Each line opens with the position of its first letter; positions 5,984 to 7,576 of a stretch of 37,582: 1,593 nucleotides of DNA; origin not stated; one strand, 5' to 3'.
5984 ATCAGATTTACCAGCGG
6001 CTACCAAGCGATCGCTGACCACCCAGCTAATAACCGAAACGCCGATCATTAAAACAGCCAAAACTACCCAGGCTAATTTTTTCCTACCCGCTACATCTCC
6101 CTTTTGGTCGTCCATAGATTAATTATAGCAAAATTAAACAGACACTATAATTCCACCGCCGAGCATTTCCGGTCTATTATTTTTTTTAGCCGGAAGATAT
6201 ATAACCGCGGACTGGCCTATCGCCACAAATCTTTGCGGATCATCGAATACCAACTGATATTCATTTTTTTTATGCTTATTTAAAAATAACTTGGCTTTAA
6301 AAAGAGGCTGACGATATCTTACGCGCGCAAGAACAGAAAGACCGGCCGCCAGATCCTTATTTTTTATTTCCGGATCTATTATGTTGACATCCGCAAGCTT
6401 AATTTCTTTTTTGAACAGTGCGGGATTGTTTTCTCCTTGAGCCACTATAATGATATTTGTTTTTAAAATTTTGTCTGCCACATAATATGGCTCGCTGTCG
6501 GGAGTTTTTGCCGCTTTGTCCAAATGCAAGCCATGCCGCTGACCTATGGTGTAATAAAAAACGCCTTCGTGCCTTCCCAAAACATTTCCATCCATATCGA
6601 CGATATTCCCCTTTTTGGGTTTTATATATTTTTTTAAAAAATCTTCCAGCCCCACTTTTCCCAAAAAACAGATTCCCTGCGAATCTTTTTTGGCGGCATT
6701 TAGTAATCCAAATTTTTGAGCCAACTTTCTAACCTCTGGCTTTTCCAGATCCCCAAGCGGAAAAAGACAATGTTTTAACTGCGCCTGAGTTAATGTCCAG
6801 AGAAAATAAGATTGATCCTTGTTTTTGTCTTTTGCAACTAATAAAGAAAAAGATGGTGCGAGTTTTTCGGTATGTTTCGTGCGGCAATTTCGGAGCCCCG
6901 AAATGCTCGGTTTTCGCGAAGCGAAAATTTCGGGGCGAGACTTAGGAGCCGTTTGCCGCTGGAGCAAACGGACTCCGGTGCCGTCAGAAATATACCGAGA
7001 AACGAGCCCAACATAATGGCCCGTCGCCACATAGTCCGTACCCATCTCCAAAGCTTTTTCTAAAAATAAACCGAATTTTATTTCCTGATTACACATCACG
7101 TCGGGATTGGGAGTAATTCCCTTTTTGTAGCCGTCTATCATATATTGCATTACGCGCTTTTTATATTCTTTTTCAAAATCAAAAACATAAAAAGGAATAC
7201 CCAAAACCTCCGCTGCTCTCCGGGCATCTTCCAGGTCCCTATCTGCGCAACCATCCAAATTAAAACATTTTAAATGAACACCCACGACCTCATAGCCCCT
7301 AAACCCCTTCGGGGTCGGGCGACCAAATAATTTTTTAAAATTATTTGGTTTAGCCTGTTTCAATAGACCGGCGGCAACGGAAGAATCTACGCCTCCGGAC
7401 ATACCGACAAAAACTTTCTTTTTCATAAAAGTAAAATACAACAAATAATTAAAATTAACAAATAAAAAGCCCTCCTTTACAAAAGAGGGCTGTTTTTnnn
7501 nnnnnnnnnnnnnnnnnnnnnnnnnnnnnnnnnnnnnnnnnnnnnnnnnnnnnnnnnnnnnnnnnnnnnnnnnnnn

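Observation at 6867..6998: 132-nt GC-rich element with terminal inverted repeats, inserted in frame inside mnmA (RPE/MITE-like)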

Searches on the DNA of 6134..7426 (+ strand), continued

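Call 80: search_dna_similar(query=window:6855-7009:+, collection=plasmids, mode=distant, max_evalue=0.1, max_rows=10)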
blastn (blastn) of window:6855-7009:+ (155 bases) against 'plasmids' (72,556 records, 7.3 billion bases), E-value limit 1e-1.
No match.

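Call 90: search_with_rna_model(model_id=R1, sources=[window, L004, L021, L024], filters=off, max_evalue=1)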
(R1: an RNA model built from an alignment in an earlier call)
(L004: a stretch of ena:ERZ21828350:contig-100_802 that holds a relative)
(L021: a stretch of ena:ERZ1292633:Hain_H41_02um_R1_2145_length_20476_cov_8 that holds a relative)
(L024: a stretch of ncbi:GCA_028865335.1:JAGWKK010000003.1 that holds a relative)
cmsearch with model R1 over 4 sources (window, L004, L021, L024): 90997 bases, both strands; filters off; matches with E-value up to 1: 26.
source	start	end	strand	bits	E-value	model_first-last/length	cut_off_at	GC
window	6855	7009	+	170.8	1.5e-42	1-157/157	no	0.55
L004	3105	3259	-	158.4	2.7e-39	1-157/157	no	0.54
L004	3104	3258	+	30.1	8.6e-06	1-157/157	no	0.55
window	6856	7010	-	27.3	4.7e-05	1-157/157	no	0.55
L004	1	79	+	23.2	0.00053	1-157/157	no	0.53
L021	14487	14554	-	19.5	0.005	1-157/157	no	0.37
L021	14486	14553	+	19.2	0.006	1-157/157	no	0.38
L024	15217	15292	+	17.7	0.014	1-157/157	no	0.39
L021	8911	8959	+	15.6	0.052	1-157/157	no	0.24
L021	8914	8958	-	15.3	0.061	1-157/157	no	0.24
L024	4044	4186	-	15.3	0.064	1-157/157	no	0.5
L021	10390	10558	-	14.8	0.083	1-157/157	no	0.5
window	37242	37296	-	14.2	0.12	1-157/157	no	0.44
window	37038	37112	+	14.1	0.13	1-157/157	no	0.37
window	8565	8613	+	14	0.14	1-157/157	no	0.39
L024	4043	4185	+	13.8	0.16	1-157/157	no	0.5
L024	17071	17153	+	13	0.25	1-157/157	no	0.53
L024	3982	4028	+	12.8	0.29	1-157/157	no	0.47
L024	3983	4029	-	11.9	0.48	1-157/157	no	0.47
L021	11030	11076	+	11.4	0.66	1-157/157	no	0.36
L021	16803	16833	-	11.1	0.78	1-157/157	no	0.61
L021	11038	11070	-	11.1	0.79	1-157/157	no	0.39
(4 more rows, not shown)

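Call 91: search_with_rna_model(model_id=R1, source=L024, start=3950, end=4400, filters=off, max_evalue=1, show_alignments=2)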
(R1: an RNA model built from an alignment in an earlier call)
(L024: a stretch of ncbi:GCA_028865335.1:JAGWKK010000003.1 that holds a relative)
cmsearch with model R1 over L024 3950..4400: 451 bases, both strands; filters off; matches with E-value up to 1: 5.
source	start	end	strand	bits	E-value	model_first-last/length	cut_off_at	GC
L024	4044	4186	-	15.3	0.00032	1-157/157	no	0.5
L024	4043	4185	+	13.8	0.00078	1-157/157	no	0.5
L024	3982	4028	+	12.8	0.0014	1-157/157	no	0.47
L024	3983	4029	-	11.9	0.0024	1-157/157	no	0.47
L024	4241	4269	+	2.8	0.59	1-157/157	no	0.45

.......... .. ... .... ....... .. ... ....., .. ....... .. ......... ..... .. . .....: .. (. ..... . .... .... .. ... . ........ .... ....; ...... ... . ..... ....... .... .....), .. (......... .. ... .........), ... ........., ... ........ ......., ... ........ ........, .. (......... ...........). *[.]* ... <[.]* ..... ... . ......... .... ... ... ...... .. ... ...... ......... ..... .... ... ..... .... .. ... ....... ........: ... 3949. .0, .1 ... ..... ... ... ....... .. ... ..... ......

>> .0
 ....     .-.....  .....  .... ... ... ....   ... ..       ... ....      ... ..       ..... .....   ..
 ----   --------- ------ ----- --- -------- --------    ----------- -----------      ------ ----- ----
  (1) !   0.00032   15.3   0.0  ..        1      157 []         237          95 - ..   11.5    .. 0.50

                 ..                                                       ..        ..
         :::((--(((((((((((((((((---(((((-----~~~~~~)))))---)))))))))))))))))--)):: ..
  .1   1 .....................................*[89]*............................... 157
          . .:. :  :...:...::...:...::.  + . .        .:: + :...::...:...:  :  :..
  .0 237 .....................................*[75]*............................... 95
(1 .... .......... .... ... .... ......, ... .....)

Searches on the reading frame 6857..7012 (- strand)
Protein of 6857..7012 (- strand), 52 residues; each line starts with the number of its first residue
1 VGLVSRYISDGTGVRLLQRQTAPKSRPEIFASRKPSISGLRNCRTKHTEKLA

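Call 64: search_protein_representatives(protein=window:6857-7012:-)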
Query: 52 residues. Proteins with E-value up to 0.001 (for the whole library): 3; up to 1e-10: 2; up to 1e-30: 0. The best 3 are listed.
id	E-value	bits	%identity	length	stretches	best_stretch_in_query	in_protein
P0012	5.1e-20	85.5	88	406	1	2-52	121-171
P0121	7.0e-11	57.2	34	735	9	9-48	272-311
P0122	7.1e-07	44.8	60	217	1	2-48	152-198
